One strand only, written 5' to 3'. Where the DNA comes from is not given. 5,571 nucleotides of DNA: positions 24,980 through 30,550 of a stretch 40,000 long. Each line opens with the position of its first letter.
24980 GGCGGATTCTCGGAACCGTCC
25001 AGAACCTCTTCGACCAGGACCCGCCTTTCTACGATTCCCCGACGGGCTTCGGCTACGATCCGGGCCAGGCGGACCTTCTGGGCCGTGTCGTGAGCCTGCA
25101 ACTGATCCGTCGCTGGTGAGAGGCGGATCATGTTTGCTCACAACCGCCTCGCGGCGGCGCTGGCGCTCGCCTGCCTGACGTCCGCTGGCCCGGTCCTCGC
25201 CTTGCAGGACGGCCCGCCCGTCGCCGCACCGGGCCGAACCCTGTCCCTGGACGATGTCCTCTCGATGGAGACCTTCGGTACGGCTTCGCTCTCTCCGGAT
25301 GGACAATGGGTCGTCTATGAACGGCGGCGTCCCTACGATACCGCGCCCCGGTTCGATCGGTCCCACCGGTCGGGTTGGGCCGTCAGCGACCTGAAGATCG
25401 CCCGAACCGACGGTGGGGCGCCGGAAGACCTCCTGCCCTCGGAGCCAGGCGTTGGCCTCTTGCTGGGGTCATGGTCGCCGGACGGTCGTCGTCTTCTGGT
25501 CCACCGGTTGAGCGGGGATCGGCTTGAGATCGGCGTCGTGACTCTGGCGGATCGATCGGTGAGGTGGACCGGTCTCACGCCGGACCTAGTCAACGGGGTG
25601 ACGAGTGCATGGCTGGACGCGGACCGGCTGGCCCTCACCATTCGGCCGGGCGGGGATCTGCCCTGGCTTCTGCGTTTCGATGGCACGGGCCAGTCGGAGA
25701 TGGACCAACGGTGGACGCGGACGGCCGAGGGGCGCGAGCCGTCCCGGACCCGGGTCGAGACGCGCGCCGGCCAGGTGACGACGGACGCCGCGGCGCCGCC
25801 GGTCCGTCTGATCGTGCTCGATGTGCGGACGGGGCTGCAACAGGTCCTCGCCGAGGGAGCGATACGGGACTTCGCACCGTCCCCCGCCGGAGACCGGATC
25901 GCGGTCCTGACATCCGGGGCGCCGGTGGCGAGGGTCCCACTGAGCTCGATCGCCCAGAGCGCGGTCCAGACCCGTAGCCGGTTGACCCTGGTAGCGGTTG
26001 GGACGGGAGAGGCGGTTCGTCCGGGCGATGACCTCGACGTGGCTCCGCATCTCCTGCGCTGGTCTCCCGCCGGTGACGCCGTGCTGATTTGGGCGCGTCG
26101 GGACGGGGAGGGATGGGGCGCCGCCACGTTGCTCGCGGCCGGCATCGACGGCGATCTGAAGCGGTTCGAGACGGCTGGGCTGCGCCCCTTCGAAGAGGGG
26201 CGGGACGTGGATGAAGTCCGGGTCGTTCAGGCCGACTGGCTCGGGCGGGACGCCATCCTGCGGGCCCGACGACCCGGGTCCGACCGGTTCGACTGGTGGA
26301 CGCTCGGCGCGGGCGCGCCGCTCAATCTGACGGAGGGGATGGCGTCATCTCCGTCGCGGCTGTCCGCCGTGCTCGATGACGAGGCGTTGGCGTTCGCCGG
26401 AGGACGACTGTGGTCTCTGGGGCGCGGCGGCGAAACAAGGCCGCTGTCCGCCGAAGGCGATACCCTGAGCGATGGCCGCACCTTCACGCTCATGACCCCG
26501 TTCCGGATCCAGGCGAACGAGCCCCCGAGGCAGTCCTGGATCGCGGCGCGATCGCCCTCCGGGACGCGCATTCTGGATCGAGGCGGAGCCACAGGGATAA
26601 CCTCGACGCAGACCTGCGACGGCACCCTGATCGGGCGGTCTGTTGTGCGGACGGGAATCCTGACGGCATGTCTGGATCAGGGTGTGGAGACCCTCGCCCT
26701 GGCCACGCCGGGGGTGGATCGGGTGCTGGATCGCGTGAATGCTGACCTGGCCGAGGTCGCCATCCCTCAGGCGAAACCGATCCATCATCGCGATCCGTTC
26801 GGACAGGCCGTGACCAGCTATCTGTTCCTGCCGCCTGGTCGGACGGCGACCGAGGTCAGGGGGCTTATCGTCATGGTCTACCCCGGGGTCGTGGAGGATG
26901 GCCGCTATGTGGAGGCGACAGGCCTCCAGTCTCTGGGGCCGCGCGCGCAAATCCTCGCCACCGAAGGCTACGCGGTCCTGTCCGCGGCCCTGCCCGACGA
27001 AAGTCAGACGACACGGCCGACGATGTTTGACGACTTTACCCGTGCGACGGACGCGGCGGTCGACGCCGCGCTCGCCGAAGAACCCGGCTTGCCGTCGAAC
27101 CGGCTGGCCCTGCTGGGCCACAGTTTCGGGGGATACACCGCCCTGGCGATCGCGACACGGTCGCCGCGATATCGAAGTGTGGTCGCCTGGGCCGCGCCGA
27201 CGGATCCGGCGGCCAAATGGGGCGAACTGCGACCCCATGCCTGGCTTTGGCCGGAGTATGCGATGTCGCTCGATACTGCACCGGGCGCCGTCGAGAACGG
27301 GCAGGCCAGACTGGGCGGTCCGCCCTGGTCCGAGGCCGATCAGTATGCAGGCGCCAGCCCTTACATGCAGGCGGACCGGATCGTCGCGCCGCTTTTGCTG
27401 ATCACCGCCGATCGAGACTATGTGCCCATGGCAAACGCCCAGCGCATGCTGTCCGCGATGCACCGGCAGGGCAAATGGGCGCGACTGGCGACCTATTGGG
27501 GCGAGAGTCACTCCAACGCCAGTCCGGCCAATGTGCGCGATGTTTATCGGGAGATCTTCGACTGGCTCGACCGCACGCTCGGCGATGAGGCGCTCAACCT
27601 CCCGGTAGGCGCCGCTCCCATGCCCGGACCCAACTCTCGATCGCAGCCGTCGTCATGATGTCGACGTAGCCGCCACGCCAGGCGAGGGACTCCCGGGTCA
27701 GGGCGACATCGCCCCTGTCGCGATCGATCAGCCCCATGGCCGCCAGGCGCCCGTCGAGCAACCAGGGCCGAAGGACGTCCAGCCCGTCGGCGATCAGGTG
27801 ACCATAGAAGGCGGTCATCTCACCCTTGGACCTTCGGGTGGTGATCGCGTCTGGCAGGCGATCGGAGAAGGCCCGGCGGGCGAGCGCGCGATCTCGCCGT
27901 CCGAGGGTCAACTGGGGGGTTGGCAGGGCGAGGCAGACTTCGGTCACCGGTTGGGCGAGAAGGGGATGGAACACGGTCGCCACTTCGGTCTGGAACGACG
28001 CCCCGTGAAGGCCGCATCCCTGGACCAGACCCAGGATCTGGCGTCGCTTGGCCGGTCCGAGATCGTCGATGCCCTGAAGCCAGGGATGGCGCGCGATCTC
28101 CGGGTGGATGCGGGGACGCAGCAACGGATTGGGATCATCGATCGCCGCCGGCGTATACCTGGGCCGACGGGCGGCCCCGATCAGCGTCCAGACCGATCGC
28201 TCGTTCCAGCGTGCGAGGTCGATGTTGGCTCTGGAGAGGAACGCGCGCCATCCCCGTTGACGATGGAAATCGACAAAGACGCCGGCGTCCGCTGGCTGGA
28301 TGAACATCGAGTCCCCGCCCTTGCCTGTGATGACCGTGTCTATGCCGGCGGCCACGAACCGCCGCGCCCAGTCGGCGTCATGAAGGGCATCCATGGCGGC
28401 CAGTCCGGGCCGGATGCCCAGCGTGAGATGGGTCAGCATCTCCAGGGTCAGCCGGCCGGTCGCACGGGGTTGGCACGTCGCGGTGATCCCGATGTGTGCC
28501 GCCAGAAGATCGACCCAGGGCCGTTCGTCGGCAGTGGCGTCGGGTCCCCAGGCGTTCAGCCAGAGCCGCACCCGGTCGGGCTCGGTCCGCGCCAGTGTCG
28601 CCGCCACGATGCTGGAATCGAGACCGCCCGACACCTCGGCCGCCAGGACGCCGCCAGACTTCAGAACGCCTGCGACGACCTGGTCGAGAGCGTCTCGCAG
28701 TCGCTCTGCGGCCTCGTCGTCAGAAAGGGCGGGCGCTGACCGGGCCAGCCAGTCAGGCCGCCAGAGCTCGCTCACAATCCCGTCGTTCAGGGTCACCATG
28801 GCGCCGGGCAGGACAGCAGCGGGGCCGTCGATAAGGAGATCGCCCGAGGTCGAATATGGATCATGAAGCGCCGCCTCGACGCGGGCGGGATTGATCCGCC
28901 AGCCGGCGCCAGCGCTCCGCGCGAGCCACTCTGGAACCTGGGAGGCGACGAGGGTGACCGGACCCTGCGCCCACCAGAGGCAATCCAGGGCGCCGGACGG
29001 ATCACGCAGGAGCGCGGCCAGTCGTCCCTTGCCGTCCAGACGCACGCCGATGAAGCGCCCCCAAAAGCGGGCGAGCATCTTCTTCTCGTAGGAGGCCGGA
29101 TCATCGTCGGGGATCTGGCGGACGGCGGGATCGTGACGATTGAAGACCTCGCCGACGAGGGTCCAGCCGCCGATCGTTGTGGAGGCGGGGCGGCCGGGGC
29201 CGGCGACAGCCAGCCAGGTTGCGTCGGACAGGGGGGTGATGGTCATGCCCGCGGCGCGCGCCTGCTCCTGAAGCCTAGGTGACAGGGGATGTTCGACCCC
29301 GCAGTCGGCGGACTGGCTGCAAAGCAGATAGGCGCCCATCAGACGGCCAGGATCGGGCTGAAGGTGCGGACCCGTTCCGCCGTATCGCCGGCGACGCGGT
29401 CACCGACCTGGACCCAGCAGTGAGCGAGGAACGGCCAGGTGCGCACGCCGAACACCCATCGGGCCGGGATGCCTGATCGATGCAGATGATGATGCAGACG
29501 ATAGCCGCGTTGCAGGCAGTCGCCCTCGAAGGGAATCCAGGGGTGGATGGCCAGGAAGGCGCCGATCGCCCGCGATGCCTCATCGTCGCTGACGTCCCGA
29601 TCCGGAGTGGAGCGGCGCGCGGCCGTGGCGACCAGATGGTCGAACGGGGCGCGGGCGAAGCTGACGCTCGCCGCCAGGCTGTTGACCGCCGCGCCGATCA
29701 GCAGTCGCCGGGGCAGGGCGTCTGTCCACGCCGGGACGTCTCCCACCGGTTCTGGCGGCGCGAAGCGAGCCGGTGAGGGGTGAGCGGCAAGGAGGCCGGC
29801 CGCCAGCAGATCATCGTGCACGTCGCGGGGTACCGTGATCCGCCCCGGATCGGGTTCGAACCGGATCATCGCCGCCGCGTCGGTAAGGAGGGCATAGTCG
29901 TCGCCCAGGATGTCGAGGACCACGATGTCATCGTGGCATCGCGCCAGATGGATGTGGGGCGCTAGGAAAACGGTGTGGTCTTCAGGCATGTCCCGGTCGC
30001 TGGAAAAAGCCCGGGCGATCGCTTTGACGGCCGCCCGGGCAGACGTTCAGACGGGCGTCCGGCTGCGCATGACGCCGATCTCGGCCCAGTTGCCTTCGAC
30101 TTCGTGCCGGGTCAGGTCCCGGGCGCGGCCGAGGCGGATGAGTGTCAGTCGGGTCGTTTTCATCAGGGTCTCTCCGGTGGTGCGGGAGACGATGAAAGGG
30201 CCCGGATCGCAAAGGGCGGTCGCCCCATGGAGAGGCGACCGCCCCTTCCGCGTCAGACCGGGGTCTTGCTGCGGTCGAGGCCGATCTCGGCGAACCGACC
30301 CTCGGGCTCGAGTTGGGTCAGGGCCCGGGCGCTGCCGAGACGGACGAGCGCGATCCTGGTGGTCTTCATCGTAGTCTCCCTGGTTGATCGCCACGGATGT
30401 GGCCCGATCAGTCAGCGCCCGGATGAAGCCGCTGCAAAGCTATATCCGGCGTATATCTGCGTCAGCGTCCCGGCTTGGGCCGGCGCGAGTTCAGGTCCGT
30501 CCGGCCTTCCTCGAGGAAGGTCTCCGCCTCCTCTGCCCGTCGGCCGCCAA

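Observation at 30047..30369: Both predicted lasso cores begin with non-canonical residues (Leu1 and His1) and share an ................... scaffold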

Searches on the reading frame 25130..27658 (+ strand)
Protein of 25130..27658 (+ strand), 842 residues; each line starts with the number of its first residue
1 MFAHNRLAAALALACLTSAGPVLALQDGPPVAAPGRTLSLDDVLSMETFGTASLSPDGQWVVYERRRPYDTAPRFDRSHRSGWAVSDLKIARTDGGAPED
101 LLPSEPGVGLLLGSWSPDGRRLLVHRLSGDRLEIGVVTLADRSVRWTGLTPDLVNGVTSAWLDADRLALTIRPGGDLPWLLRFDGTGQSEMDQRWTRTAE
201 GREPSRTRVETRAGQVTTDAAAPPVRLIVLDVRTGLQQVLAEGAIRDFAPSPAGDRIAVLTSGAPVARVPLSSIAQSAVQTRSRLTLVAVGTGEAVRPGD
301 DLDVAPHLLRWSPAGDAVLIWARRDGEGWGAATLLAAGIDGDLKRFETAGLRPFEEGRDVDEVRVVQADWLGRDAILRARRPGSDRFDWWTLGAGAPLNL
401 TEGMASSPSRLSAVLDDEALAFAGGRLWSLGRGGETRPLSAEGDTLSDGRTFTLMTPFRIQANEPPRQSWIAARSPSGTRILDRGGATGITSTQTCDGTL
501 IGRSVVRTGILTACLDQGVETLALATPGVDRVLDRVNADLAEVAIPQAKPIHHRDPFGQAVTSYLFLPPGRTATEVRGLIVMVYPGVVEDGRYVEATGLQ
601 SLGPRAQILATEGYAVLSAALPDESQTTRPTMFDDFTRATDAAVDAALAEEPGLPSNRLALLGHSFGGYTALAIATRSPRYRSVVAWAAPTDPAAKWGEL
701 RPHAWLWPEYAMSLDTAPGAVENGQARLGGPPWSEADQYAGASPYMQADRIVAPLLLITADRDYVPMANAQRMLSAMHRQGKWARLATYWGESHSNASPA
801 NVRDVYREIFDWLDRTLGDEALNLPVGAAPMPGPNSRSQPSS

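Call 5: search_protein_families(library=pfam, proteins=[window:25130-27658:+])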
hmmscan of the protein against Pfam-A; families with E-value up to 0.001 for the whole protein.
window:25130-27658:+ (842 aa): 6 families
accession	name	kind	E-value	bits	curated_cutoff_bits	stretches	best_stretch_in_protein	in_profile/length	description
PF00326.27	Peptidase_S9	-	1.6e-21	77.2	22.6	1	633-819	45-212/213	Prolyl oligopeptidase family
PF12146.15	Hydrolase_4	-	7.8e-07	29.1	27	1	631-697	53-117/239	Serine aminopeptidase, S33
PF07676.18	PD40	-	5.2e-05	23.5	20.9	0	52-71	14-32/38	WD40-like Beta Propeller Repeat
PF01738.24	DLH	-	0.00013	22.1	21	0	743-801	134-193/217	Dienelactone hydrolase family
PF00561.26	Abhydrolase_1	-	0.00018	21.7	25.8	1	654-720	66-132/245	alpha/beta hydrolase fold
PF00756.26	Esterase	-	0.00024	21.4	22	1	659-711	117-154/251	Putative esterase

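Call 6: search_protein_families(library=ncbifam, proteins=[window:25130-27658:+], max_evalue=1)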
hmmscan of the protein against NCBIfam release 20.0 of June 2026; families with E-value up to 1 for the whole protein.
window:25130-27658:+ (842 aa): 9 families
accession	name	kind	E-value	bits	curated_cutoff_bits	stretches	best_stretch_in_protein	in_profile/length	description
NF033523.0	lasso_peptidase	equivalog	3e-15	56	400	2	526-816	355-636/638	Atxe2 family lasso peptide isopeptidase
NF053518.1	DipepPtdsDpp5Prph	equivalog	1.1e-07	30.8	900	1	643-817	493-654/655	dipeptidyl-peptidase Dpp5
TIGR02821.1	fghA_ester_D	equivalog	2.7e-05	23.9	281.7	1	650-701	131-184/275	S-formylglutathione hydrolase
NF007857.0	PRK10566.1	equivalog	0.00042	20.2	201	1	644-685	94-135/249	esterase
NF033149.0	CHL_hydrolase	equivalog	0.0059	15.6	500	1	555-678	55-169/310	chloramphenicol hydrolase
NF047920.1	lactonase_UilS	equivalog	0.016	15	400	1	649-687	90-128/285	UilS family quorum-quenching N-acyl-homoserine lactonase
NF011457.0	PRK14875.1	equivalog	0.19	10.6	307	1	656-680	197-221/372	acetoin dehydrogenase dihydrolipoyllysine-residue acetyltransferase subunit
NF041096.1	esterase_EstD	equivalog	0.23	10.5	600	1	657-691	241-275/421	esterase EstD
TIGR02800.1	propeller_TolB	equivalog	0.25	10.2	343.15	0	87-175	172-257/418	Tol-Pal system beta propeller repeat protein TolB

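Call 55: search_solved_structures(query=window:25130-27658:+, max_evalue=0.001)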
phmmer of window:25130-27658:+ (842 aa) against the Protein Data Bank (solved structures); distinct sequences matched with E-value up to 0.001: 5.
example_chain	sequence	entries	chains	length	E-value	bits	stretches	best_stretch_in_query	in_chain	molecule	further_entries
8wt1_A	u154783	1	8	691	3.4e-08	35.2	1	528-817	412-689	S9 family peptidase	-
7qjm_A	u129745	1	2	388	2.2e-05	25.9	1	606-714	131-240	alpha/beta-hydrolase (202)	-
5cml_A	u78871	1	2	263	7.5e-05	24.2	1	602-702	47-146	OsmC family protein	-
10eq_A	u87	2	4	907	0.00026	22.4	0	733-815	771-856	Isoform 2 of Probable glutamyl endopeptidase, chloroplastic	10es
8ilj_A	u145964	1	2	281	0.00031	22.1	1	636-703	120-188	S-formylglutathione hydrolase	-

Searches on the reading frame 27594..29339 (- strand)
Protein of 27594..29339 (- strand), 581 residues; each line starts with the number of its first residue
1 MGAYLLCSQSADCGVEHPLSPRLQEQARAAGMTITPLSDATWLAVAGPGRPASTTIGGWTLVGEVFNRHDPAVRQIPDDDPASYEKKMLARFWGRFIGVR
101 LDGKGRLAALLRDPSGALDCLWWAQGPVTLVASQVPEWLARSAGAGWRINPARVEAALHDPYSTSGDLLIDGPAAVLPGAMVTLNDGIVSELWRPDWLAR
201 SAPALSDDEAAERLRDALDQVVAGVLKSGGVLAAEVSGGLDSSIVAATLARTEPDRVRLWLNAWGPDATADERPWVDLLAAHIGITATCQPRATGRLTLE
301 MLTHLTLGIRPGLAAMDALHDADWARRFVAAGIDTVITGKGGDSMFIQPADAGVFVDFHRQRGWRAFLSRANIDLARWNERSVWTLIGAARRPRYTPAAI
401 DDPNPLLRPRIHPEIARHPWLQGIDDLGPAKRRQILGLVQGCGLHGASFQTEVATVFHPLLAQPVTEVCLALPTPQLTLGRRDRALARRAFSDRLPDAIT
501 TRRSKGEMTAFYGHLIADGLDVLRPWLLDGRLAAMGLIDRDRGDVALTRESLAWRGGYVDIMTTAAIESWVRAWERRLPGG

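Call 5: search_protein_families(library=pfam, proteins=[window:27594-29339:-])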
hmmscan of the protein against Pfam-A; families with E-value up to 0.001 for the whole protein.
window:27594-29339:- (581 aa): 1 family
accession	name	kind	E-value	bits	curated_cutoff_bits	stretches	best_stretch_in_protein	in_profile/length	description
PF00733.27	Asn_synthase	-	2.2e-24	87.2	21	2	214-367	2-148/354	Asparagine synthase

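Call 6: search_protein_families(library=ncbifam, proteins=[window:27594-29339:-], max_evalue=1)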
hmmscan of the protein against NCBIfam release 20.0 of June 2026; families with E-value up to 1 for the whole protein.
window:27594-29339:- (581 aa): 8 families
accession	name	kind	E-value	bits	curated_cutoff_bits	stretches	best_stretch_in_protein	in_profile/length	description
NF033561.1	macrolact_Ik_Al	subfamily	3.6e-23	82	300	1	89-576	76-560/561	albusnodin/ikarugamycin family macrolactam cyclase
NF033535.1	lass_lactam_cya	exception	2.5e-12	46.2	525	2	204-384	231-411/668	lasso peptide isopeptide bond-forming cyclase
TIGR01536.1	asn_synth_AEB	equivalog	2.7e-11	43.2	267.1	1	88-346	116-368/517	asparagine synthase (glutamine-hydrolyzing)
NF006949.0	PRK09431.1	equivalog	1.5e-06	27.1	499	1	178-258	177-256/554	asparagine synthase B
TIGR03108.1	eps_aminotran_1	hypoth_equivalog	0.00017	20.5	816.9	1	202-286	231-314/628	XrtA/PEP-CTERM system amidotransferase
NF002048.0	PRK00876.1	subfamily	0.0016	17.3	313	1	208-250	17-58/330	NAD(+) synthase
TIGR03104.1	trio_amidotrans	equivalog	0.003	15.8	570.1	1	87-260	114-291/589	N-acetylglutaminylglutamine amidotransferase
NF001138.1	PRK00143.1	equivalog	0.14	11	284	1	234-272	4-42/345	tRNA 2-thiouridine(34) synthase MnmA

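Call 54: search_solved_structures(query=window:27594-29339:-, max_evalue=0.001)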
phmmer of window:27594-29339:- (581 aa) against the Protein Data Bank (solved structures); distinct sequences matched with E-value up to 0.001: 0.

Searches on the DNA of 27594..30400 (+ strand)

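Call 8: search_dna_similar(query=window:27594-30400:+, collection=plasmids, mode=distant)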
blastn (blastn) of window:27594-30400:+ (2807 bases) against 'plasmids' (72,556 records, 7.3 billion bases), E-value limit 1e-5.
No match.

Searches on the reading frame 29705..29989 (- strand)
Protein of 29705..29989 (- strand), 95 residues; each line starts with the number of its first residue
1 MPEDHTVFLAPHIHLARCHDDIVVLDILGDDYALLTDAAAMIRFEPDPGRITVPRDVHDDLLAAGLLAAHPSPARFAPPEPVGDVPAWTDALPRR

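Call 86: search_protein_families(library=pfam, proteins=[window:29705-29989:-], max_evalue=10)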
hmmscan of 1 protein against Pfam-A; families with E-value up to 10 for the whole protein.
seq(95 aa): 0 families

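Call 87: search_protein_families(library=ncbifam, proteins=[window:29705-29989:-], max_evalue=10)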
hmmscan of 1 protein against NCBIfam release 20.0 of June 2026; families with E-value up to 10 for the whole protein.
seq(95 aa): 1 family
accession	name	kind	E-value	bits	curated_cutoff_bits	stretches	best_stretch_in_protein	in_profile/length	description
NF004780.0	PRK06126.1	subfamily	0.082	11.2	445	1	9-41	452-481/552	hypothetical protein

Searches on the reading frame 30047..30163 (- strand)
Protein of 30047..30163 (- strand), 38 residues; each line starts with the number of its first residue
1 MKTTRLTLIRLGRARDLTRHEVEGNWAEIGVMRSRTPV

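Call 5: search_protein_families(library=pfam, proteins=[window:30047-30163:-])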
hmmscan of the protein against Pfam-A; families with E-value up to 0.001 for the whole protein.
window:30047-30163:- (38 aa): 0 families

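Call 6: search_protein_families(library=ncbifam, proteins=[window:30047-30163:-], max_evalue=1)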
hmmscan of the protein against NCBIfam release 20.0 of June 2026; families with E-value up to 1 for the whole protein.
window:30047-30163:- (38 aa): 1 family
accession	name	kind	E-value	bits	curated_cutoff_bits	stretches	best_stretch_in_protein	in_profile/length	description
NF033521.1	lasso_leader_L3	domain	0.023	14.7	19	1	7-26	5-20/20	lasso RiPP family leader peptide-containing protein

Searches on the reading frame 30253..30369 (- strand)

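Call 5: search_protein_families(library=pfam, proteins=[window:30253-30369:-])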
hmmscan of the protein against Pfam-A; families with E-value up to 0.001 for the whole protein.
window:30253-30369:- (38 aa): 0 families

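Call 6: search_protein_families(library=ncbifam, proteins=[window:30253-30369:-], max_evalue=1)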
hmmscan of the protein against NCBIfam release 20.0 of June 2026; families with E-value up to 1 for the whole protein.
window:30253-30369:- (38 aa): 1 family
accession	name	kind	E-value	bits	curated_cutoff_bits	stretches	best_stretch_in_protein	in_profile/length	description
NF033521.1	lasso_leader_L3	domain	0.024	14.7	19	1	7-25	5-19/20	lasso RiPP family leader peptide-containing protein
